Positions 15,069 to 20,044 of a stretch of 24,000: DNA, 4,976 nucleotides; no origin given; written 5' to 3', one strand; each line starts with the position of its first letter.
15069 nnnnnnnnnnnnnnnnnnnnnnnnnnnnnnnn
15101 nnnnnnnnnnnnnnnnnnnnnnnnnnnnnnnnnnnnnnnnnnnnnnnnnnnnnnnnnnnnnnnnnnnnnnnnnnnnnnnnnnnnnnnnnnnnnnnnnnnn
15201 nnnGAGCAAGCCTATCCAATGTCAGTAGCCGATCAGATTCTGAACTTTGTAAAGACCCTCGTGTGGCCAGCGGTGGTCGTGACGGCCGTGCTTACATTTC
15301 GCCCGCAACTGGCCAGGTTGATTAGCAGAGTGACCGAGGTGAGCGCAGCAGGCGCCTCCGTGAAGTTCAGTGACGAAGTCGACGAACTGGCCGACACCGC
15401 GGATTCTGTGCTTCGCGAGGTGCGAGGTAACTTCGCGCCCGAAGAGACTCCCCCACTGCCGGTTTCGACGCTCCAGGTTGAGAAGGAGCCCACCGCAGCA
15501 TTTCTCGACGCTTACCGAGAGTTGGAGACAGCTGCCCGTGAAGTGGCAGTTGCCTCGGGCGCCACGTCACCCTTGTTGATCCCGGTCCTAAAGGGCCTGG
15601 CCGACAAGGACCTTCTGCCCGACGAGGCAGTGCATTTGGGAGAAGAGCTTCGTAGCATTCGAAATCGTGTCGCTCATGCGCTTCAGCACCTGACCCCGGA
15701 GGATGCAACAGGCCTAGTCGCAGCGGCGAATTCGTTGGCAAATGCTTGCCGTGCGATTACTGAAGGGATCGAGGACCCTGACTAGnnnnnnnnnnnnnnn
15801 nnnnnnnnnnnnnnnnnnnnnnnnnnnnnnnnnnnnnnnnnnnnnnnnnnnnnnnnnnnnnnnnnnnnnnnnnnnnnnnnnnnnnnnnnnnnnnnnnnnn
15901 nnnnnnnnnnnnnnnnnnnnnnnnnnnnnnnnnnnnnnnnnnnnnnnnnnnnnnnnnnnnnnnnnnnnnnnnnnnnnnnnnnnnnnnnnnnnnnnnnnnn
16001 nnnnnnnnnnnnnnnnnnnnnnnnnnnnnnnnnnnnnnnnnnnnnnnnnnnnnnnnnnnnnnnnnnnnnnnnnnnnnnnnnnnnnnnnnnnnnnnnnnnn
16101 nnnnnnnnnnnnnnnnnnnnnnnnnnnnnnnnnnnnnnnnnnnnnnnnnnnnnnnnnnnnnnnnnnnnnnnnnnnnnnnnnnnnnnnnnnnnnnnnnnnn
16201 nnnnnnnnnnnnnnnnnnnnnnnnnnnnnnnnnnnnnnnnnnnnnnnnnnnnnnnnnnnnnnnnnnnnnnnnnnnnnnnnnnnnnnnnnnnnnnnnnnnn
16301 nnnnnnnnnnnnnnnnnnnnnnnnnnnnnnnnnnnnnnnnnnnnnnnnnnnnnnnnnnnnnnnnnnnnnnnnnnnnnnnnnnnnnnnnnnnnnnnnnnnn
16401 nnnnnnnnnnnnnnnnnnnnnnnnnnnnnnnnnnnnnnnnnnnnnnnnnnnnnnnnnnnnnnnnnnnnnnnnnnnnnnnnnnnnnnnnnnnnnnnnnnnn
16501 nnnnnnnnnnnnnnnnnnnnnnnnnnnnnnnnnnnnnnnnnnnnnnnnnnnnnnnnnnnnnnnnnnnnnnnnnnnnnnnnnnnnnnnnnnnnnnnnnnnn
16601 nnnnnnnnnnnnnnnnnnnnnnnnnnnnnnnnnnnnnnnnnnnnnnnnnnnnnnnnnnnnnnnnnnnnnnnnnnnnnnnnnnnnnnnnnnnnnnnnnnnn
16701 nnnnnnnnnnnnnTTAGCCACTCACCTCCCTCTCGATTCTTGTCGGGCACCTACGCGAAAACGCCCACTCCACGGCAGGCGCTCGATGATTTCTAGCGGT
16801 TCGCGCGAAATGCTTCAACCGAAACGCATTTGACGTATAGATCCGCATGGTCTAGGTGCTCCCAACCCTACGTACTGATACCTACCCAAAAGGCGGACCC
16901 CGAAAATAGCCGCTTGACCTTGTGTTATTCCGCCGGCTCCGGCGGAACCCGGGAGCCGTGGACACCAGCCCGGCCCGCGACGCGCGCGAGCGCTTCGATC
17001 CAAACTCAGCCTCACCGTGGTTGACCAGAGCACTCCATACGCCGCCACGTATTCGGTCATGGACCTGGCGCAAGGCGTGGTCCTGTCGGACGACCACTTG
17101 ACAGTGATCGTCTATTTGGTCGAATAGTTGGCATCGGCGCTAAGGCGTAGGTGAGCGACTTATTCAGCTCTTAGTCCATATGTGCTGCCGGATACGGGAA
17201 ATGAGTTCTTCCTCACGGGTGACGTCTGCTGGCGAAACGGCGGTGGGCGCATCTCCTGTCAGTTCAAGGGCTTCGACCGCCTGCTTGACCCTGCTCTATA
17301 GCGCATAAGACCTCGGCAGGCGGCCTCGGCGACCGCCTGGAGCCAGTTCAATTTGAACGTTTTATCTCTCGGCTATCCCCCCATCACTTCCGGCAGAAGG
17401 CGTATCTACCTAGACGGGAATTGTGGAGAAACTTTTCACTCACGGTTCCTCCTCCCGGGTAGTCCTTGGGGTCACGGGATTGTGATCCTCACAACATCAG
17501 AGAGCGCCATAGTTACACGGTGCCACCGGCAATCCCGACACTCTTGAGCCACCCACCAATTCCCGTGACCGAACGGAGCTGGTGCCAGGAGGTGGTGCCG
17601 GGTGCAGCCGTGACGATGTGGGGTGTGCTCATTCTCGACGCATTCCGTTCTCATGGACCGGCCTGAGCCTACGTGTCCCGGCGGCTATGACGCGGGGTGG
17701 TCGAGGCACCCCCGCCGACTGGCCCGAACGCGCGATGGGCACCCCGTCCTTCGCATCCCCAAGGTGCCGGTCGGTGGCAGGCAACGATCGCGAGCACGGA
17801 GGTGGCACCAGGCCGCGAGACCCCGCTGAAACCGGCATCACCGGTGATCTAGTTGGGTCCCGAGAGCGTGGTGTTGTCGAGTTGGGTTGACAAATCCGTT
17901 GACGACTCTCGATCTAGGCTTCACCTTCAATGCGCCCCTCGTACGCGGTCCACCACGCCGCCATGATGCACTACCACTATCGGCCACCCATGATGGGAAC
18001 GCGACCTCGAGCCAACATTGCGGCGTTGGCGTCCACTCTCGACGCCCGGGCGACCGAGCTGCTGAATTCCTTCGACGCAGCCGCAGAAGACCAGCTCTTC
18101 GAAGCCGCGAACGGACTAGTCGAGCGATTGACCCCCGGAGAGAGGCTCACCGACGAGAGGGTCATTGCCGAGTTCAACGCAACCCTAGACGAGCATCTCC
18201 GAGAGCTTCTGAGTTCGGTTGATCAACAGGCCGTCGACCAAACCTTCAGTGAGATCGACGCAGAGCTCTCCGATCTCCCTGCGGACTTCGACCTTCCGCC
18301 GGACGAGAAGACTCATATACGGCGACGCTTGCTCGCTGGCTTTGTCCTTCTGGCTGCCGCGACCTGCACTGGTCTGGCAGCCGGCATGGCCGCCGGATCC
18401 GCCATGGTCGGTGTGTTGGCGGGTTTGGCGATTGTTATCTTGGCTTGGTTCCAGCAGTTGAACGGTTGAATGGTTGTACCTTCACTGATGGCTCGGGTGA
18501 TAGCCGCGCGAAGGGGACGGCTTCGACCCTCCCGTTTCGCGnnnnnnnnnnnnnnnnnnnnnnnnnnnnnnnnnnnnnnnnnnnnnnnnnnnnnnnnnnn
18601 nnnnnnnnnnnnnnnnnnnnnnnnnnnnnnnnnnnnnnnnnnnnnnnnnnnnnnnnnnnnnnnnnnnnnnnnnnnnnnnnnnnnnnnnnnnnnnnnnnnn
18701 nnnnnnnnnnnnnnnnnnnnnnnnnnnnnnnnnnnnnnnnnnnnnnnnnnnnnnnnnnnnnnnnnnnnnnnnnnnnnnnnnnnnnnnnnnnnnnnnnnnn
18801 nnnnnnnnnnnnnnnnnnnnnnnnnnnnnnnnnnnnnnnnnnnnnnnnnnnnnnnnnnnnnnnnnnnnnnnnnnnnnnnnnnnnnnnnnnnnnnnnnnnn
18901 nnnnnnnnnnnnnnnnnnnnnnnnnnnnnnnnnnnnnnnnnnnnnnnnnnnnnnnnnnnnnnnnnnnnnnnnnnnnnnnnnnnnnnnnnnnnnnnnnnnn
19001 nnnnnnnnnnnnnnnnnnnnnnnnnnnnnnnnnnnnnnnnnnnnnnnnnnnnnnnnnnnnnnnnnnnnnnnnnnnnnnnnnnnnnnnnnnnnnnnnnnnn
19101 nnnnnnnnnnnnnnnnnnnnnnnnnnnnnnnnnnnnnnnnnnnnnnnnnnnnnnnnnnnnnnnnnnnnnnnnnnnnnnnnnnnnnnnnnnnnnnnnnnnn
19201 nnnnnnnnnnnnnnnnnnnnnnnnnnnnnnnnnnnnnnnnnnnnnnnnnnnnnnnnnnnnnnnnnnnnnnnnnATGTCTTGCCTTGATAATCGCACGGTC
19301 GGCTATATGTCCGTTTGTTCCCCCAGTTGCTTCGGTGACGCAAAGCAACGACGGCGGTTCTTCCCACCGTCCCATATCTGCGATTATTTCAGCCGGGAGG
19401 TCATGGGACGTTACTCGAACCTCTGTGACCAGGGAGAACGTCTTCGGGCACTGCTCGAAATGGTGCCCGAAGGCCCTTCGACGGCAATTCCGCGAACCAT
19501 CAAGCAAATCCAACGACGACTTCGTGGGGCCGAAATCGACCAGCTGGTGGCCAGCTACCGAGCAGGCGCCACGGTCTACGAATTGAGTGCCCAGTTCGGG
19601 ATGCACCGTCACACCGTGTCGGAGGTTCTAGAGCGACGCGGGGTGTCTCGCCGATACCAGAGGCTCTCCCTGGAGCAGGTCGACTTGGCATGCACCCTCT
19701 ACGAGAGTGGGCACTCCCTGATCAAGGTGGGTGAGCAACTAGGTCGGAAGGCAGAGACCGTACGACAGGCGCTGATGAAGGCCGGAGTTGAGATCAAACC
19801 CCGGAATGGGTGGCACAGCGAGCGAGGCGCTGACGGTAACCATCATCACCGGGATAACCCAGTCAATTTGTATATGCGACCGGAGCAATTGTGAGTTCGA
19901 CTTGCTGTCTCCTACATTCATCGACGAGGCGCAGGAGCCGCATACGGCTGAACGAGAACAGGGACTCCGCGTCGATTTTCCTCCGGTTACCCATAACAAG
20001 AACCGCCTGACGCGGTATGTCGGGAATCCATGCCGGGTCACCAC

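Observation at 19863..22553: Three-gene operon: RHH + zinc-ribbon + TM protein, a small TM protein, and a TIGR04141-like PD-(D/E)xK protein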

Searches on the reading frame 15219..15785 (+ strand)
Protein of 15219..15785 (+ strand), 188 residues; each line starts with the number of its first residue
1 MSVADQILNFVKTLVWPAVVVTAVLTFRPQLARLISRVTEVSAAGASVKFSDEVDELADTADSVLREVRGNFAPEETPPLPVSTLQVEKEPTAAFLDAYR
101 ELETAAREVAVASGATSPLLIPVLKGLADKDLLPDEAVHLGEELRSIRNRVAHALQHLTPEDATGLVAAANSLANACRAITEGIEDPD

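Call 9: search_protein_families(library=pfam, proteins=[window:15219-15785:+], max_evalue=0.01)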
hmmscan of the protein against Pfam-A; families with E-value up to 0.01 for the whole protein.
window:15219-15785:+ (188 aa): 2 families
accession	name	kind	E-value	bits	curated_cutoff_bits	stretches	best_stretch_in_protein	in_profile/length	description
PF13643.11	DUF4145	-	2.4e-06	28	23.1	1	90-167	10-84/88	Domain of unknown function (DUF4145)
PF18731.6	HEPN_Swt1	-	0.0026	18.5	27.5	1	130-176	68-113/115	Swt1-like HEPN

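Call 86: search_protein_families(library=padloc, proteins=[window:15219-15785:+], max_evalue=0.001)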
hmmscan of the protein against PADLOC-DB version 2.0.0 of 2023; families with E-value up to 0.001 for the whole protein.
window:15219-15785:+ (188 aa): 0 families

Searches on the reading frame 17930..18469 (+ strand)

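Call 9: search_protein_families(library=pfam, proteins=[window:17930-18469:+], max_evalue=0.01)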
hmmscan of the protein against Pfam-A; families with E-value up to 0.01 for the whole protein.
window:17930-18469:+ (179 aa): 1 family
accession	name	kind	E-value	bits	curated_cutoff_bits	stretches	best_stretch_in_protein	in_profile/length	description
PF11239.13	DUF3040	-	0.0063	17.2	24.7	0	94-172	3-81/84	Protein of unknown function (DUF3040)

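Call 85: search_protein_families(library=phrogs, proteins=[window:17930-18469:+], max_evalue=0.01)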
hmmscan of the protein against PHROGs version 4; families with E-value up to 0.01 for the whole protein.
window:17930-18469:+ (179 aa): 0 families

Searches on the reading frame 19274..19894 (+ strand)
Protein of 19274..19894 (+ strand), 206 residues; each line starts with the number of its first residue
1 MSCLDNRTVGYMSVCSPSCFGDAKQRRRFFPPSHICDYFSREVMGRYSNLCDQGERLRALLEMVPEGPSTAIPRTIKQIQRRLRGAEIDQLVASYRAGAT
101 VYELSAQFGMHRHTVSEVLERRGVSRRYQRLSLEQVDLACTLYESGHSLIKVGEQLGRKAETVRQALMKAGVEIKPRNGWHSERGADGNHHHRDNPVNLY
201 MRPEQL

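Call 9: search_protein_families(library=pfam, proteins=[window:19274-19894:+], max_evalue=0.01)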
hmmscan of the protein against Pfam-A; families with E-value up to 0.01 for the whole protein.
window:19274-19894:+ (206 aa): 7 families
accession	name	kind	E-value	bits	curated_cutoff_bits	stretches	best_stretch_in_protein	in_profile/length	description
PF13936.12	HTH_38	-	2.4e-06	27.6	27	1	127-163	1-37/44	Helix-turn-helix domain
PF13384.12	HTH_23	-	3.4e-05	23.9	24.6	0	92-121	11-40/50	Homeodomain-like domain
PF19575.5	HTH_58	-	0.0006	20.1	23.8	0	142-179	22-59/62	Helix-turn-helix domain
PF24363.1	DUF7519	-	0.00081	19.7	27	1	144-171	88-115/155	Family of unknown function (DUF7519)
PF13693.12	HTH_35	-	0.0019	18.6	25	0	97-122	14-39/75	Winged helix-turn-helix DNA-binding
PF00392.27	GntR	-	0.003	17.6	27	0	95-121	18-47/64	Bacterial regulatory proteins, gntR family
PF03990.20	DUF348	-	0.0084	16.3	24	0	160-176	16-32/41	G5-linked-Ubiquitin-like domain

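Call 85: search_protein_families(library=phrogs, proteins=[window:19274-19894:+], max_evalue=0.01)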
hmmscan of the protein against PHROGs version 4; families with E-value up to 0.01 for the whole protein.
window:19274-19894:+ (206 aa): 13 families
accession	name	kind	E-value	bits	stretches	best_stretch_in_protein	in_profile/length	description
phrog_664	-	DNA, RNA and nucleotide metabolism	1.1e-08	36.2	1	79-183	33-137/210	DNA binding protein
phrog_8446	-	DNA, RNA and nucleotide metabolism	1.4e-07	32.4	1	97-190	27-114/211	HNH endonuclease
phrog_4538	-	unknown function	4.9e-07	30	1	76-126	346-396/447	-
phrog_323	-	transcription regulation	5.7e-06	27.1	0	76-128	142-194/319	transcriptional regulator, D5-like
phrog_1303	-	DNA, RNA and nucleotide metabolism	0.00018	22.3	1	86-129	86-128/184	DNA binding protein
phrog_7545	-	DNA, RNA and nucleotide metabolism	0.00038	21.7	0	97-133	17-53/160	HNH endonuclease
phrog_2727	-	unknown function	0.0017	19.4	0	142-173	21-52/176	-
phrog_20467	-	DNA, RNA and nucleotide metabolism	0.0029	18.5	0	94-123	74-103/112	HNH endonuclease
phrog_769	-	transcription regulation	0.0032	18.4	0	96-122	22-48/89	transcriptional repressor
phrog_11420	-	DNA, RNA and nucleotide metabolism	0.0043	18.2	0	90-122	14-46/82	DNA binding protein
phrog_16678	-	unknown function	0.0047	17.3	1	46-167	106-233/259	-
phrog_3611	-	DNA, RNA and nucleotide metabolism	0.0077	16.4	0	80-129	68-117/230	helicase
phrog_79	-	transcription regulation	0.0091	16.7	0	133-171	92-130/156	anti-termination protein Q-like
